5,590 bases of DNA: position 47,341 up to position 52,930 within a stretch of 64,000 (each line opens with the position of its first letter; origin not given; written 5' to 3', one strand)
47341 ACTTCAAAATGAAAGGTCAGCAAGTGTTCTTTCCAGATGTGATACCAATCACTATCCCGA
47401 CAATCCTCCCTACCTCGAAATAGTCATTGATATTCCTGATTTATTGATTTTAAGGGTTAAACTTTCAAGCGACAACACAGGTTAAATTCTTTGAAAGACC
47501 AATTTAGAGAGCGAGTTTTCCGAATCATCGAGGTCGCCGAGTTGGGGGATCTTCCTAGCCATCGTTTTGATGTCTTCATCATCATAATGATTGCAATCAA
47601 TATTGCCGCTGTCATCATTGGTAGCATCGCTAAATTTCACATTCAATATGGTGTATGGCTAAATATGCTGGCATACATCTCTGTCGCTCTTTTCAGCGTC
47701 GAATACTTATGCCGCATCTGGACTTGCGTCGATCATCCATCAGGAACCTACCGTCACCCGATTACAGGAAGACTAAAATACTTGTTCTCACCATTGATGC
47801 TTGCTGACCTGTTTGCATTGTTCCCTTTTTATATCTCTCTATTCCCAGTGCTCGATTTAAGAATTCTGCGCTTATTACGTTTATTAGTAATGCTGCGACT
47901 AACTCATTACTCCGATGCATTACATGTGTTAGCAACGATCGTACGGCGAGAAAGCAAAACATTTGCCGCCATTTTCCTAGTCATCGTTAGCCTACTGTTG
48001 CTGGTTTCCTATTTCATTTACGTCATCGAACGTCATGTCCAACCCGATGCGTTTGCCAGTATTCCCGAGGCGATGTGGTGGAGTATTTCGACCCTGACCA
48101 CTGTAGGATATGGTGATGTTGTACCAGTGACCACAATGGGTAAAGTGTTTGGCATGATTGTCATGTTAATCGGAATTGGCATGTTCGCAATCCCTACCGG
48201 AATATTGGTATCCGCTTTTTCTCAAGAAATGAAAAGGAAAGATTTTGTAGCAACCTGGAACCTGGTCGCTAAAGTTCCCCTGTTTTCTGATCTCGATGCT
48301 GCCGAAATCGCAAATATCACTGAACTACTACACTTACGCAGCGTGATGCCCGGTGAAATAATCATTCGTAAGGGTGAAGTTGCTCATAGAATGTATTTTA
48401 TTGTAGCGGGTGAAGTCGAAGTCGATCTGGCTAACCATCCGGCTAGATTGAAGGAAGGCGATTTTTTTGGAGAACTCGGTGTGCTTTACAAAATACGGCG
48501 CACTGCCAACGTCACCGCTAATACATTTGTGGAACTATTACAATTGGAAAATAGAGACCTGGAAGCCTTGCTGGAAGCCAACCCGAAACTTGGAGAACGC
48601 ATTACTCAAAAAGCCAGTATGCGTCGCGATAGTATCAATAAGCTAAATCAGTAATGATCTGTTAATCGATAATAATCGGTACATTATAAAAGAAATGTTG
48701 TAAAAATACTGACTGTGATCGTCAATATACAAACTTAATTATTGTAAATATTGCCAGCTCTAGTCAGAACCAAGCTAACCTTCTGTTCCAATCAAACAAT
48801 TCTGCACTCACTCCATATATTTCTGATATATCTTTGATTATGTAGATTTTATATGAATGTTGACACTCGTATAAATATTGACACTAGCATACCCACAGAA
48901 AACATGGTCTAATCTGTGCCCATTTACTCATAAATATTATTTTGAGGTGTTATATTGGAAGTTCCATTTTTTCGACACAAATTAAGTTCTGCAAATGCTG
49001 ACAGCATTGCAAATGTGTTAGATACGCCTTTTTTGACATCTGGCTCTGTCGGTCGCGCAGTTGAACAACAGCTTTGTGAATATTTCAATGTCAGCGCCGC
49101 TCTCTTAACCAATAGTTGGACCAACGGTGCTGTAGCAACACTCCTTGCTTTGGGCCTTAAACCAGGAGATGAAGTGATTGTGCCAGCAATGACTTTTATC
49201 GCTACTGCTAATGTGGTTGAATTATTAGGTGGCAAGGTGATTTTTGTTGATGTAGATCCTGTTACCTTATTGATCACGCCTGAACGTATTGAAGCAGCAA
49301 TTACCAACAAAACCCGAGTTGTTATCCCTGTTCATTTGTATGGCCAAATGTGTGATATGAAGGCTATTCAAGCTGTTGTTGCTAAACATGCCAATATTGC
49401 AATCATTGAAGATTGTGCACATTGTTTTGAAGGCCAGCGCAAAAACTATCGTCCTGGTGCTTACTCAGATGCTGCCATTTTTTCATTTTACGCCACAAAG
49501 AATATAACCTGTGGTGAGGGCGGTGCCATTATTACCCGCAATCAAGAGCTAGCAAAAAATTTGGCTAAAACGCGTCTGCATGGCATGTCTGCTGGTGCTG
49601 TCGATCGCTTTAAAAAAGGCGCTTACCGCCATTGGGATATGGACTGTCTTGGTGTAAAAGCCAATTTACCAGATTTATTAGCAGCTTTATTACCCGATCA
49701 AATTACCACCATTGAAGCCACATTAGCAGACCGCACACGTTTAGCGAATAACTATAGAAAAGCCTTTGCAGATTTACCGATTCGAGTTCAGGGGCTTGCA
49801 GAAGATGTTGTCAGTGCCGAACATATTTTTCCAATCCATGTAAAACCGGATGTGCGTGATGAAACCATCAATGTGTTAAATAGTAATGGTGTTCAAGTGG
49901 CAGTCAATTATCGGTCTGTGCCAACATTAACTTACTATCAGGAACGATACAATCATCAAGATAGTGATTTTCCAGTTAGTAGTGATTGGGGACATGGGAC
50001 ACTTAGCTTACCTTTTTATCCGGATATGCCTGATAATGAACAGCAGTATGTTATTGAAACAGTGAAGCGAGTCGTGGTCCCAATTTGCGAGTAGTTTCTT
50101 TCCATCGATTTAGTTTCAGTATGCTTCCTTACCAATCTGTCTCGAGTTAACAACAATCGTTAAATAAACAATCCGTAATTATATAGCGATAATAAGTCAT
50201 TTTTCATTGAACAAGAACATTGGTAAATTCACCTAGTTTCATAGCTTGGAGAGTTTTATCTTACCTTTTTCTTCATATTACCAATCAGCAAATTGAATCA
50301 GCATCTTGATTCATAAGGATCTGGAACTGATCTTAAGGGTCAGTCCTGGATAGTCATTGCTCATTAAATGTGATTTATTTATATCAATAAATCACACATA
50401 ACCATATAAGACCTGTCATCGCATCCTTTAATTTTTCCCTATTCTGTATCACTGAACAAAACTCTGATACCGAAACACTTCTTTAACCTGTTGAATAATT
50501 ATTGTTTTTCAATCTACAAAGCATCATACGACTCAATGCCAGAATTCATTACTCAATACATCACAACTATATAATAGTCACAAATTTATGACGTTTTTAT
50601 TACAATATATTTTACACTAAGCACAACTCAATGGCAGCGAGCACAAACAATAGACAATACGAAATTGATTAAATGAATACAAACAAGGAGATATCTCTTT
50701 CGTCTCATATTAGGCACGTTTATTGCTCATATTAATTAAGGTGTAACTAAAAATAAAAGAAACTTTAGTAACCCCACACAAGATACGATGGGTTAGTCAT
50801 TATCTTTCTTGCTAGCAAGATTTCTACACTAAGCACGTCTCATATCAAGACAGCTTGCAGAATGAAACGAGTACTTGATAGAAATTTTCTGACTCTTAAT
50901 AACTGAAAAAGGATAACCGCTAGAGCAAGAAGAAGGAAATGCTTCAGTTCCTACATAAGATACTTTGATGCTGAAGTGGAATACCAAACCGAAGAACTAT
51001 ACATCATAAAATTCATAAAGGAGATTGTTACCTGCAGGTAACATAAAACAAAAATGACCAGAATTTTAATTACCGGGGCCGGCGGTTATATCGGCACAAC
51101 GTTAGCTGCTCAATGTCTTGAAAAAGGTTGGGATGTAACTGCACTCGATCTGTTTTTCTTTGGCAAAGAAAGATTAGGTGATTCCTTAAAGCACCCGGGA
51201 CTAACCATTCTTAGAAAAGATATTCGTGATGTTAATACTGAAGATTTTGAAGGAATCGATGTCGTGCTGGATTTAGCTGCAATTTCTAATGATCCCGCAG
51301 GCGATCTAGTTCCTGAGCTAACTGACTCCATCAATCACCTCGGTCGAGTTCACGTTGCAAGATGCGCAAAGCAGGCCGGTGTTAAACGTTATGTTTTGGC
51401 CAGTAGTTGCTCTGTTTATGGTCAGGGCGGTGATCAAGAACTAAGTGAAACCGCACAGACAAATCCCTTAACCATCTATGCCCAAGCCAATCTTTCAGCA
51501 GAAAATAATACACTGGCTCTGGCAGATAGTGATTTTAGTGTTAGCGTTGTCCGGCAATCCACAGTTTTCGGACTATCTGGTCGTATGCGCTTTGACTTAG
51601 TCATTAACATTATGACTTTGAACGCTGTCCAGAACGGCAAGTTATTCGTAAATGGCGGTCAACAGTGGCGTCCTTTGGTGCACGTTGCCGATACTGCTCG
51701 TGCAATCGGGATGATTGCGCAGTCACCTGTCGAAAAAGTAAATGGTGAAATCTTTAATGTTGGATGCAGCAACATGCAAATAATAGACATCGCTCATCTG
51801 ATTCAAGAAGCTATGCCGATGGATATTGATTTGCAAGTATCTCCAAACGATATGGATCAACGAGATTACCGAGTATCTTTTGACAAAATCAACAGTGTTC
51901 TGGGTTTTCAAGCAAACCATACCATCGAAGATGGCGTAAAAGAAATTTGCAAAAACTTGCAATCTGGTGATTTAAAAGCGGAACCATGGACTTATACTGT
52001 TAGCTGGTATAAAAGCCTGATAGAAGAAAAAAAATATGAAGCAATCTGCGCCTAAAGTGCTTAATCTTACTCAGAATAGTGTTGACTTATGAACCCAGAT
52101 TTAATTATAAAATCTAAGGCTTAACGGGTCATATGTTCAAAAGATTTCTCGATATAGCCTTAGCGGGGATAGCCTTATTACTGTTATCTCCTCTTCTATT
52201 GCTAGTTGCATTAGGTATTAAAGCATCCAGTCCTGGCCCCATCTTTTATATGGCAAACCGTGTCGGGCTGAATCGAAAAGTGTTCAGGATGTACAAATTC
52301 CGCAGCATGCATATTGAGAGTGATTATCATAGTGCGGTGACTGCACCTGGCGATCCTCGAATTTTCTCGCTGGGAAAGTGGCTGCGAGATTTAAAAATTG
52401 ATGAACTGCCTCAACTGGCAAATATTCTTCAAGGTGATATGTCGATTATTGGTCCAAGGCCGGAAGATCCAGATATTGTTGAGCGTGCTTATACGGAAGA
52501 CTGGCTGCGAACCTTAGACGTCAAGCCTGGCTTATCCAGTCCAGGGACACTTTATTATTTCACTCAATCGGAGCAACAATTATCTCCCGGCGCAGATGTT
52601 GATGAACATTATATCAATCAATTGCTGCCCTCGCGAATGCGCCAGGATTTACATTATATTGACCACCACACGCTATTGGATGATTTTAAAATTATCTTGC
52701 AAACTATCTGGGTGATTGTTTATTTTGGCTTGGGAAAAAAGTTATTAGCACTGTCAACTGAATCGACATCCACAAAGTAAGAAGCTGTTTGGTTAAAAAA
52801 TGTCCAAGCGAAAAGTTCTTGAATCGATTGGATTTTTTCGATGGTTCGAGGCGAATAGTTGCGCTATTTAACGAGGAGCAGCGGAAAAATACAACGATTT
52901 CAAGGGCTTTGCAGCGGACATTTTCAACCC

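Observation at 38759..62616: Two independent IS1595 insertions, each into a different multicopper-oxidase gene, both carrying the same A4 frameshift in the transposase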

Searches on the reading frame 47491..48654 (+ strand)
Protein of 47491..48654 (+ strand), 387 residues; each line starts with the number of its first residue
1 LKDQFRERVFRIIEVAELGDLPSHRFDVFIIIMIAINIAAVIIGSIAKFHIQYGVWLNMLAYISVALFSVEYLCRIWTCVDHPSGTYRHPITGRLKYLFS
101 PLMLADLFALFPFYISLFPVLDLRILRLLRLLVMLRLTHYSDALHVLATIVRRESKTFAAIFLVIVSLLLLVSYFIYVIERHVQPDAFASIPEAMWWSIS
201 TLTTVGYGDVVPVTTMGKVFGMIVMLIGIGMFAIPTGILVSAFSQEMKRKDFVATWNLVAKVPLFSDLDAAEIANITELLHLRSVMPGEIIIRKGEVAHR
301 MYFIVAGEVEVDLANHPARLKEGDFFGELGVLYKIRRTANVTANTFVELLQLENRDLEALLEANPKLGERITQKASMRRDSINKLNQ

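Call 39: search_protein_families(library=ncbifam, proteins=[window:47491-48654:+])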
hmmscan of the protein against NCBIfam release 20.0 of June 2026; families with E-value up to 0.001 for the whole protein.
window:47491-48654:+ (387 aa): 6 families
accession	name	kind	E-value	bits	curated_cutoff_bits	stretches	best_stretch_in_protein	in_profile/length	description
NF040645.1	K_channel_Meth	equivalog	3.4e-13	49.9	300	1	30-227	15-193/203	hyperpolarization-activated voltage-gated potassium channel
NF007828.0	PRK10537.1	equivalog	1.3e-10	40.8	425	1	123-242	106-231/403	voltage-gated potassium channel protein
NF058543.1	ActPatMycb56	equivalog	1e-08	34.4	460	1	264-376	3-119/317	acetyltransferase Pat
NF041163.2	encap_f2b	equivalog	1.1e-08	34.7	400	1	259-384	73-206/450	family 2B encapsulin nanocompartment shell protein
NF008732.0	PRK11753.1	equivalog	3e-08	33.4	266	1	279-379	22-129/214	cAMP-activated global transcriptional regulator CRP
TIGR03896.1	cyc_nuc_ocin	subfamily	4.6e-08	32.8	161.05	1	262-371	143-258/317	bacteriocin-type transport-associated protein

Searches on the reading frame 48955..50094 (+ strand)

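Call 39: search_protein_families(library=ncbifam, proteins=[window:48955-50094:+])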
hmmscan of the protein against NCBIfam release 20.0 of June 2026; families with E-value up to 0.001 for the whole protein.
window:48955-50094:+ (379 aa): 24 families
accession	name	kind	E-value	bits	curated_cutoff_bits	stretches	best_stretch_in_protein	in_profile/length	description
TIGR03588.1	PseC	equivalog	1.9e-84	283.8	423.5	1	3-373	2-379/380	UDP-4-amino-4,6-dideoxy-N-acetyl-beta-L-altrosamine transaminase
NF008658.2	PRK11658.1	equivalog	2.4e-77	260.2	631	1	3-374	5-377/379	UDP-4-amino-4-deoxy-L-arabinose aminotransferase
NF008687.0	PRK11706.1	equivalog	5.4e-62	209.7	375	1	3-374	2-374/375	dTDP-4-amino-4,6-dideoxygalactose transaminase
TIGR04181.1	NHT_00031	hypoth_equivalog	2.9e-51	174.4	420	1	9-335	7-342/359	LegC family aminotransferase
TIGR02379.1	ECA_wecE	subfamily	7.4e-50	169.8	434.85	1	4-373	3-374/376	dTDP-4-amino-4,6-dideoxy-D-glucose transaminase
TIGR04427.1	PLP_DesI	equivalog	9.8e-41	140.1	650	1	17-371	37-380/390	dTDP-4-dehydro-6-deoxyglucose aminotransferase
NF011936.0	PRK15407.1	equivalog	8e-33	113.8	423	1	19-207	54-248/440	lipopolysaccharide biosynthesis protein RfbH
NF041364.1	GntC_guanitoxin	equivalog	1.5e-09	37.2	415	1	56-124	69-139/356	guanitoxin biosynthesis PLP-dependent (S)-gamma-hydroxy-L-arginine cyclodehydratase GntC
NF005817.0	PRK07683.1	equivalog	2.3e-08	33.2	575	1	59-151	101-198/387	aminotransferase A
NF006488.0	PRK08912.1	equivalog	2.5e-07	30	498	1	50-150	91-196/387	aminotransferase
NF005695.0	PRK07503.1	equivalog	3.1e-07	29.4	666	1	36-211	70-239/403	methionine gamma-lyase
NF005816.0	PRK07682.1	equivalog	7.1e-07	28.2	620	1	64-152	107-201/390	aminotransferase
NF004621.0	PRK05957.1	equivalog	8e-07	28.1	498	1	58-126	101-167/389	pyridoxal phosphate-dependent aminotransferase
NF005588.0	PRK07309.1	equivalog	1.2e-06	27.7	576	1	49-122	94-166/391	pyridoxal phosphate-dependent aminotransferase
NF005305.0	PRK06836.1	equivalog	1.6e-06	27.6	376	1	51-124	102-175/396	pyridoxal phosphate-dependent aminotransferase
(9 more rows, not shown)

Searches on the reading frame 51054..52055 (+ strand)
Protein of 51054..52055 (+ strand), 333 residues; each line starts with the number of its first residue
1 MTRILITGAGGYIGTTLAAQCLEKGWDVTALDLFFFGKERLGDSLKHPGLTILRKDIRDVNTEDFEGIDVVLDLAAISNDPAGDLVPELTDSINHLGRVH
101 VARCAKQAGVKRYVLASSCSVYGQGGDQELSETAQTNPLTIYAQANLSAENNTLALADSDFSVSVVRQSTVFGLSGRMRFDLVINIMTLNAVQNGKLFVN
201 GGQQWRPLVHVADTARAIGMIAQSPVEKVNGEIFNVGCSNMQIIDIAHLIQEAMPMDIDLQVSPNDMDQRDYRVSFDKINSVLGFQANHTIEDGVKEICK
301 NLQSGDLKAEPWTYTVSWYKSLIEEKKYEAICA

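Call 39: search_protein_families(library=ncbifam, proteins=[window:51054-52055:+])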
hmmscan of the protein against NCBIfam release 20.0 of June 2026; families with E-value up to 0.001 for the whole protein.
window:51054-52055:+ (333 aa): 26 families (the best 25 are shown)
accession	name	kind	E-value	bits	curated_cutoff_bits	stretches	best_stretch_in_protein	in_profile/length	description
TIGR04180.1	EDH_00030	hypoth_equivalog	1.1e-21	77.2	475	1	4-265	1-267/297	NAD-dependent 4,6-dehydratase LegB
TIGR01181.1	dTDP_gluc_dehyt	equivalog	1.3e-19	70.4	365.1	1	3-299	1-308/321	dTDP-glucose 4,6-dehydratase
TIGR01179.1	galE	equivalog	1.5e-19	70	262.3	1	3-292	1-315/332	UDP-glucose 4-epimerase GalE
TIGR02197.1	heptose_epim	equivalog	9.2e-15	54.6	274.6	1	4-303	1-314/316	ADP-glyceromanno-heptose 6-epimerase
NF008872.0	PRK11908.1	equivalog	1.6e-14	53.7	294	1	1-134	1-134/349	bifunctional UDP-4-keto-pentose/UDP-xylose synthase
TIGR01214.1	rmlD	equivalog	1.7e-14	53.6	224.05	1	3-254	1-226/285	dTDP-4-dehydrorhamnose reductase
TIGR03466.1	HpnA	hypoth_equivalog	4.4e-12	45.5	367.65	1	3-252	2-244/327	hopanoid-associated sugar epimerase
NF007956.0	PRK10675.1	subfamily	3.3e-10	39.6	394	1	3-293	2-320/338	UDP-glucose 4-epimerase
TIGR01777.1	yfcH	hypoth_equivalog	6.7e-10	39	207.35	1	4-249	1-236/292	TIGR01777 family oxidoreductase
NF041015.1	UDPsulfquin_syn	equivalog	1.7e-09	37.2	575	1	180-303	235-364/384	UDP-sulfoquinovose synthase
NF011728.1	PRK15181.1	equivalog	4.8e-09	35.7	760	1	3-300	17-335/348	Vi polysaccharide biosynthesis UDP-N-acetylglucosaminuronic acid C-4 epimerase TviC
NF042422.1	oxyalk_red_OleD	equivalog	1.9e-08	34.1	580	1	3-175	2-172/329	2-alkyl-3-oxoalkanoate reductase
NF043036.1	ErythonDh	equivalog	5e-08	32.5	325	1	3-144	2-151/321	D-erythronate dehydrogenase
NF042423.1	oxyalk_red_Shew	equivalog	6.8e-08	31.9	580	1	2-174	9-177/331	2-alkyl-3-oxoalkanoate reductase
NF007582.0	PRK10217.1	equivalog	2.7e-07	30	698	1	112-296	128-325/355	dTDP-glucose 4,6-dehydratase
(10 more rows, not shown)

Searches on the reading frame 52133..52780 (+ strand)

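Call 39: search_protein_families(library=ncbifam, proteins=[window:52133-52780:+])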
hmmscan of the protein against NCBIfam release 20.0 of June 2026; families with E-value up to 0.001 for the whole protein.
window:52133-52780:+ (215 aa): 10 families
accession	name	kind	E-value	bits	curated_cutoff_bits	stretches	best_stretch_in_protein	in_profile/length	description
TIGR03025.1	EPS_sugtrans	subfamily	3.5e-60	204.5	295.55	1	2-196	257-439/445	exopolysaccharide biosynthesis polyprenyl glycosylphosphotransferase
TIGR03023.1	WcaJ_sugtrans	equivalog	2e-53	182.3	410.75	1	2-134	262-397/453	undecaprenyl-phosphate glucose phosphotransferase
TIGR03013.1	EpsB_2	subfamily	1.2e-45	156.4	393.35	1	2-197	254-438/443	TIGR03013 family XrtA/PEP-CTERM system glycosyltransferase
TIGR03022.1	WbaP_sugtrans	subfamily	1.8e-37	129.7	403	2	2-64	258-320/456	undecaprenyl-phosphate galactose phosphotransferase WbaP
NF041877.1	EPS_EpsZ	equivalog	1.8e-37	129.1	800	1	2-196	265-453/459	exopolysaccharide biosynthesis polyisoprenyl-phosphate hexose-1-phosphate transferase EpsZ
NF052601.1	undeca_RfbP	equivalog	5.3e-35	120.8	330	1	2-197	44-237/244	undecaprenyl-phosphate galactose phosphotransferase family protein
NF007518.0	PRK10124.1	equivalog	2.4e-32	112.3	684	1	1-193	272-455/464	undecaprenyl-phosphate glucose phosphotransferase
NF050817.1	PolSacchBiosHfsE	equivalog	8.5e-31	107.2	750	1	2-112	271-383/467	polysaccharide biosynthesis protein HfsE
NF045514.1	glycotran_HepC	equivalog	2.7e-24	85.7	140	1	2-110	116-211/220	heterocyst development glycosyltransferase HepC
NF011751.0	PRK15204.1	equivalog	1.3e-21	76.7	907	1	2-196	279-470/476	undecaprenyl-phosphate galactose phosphotransferase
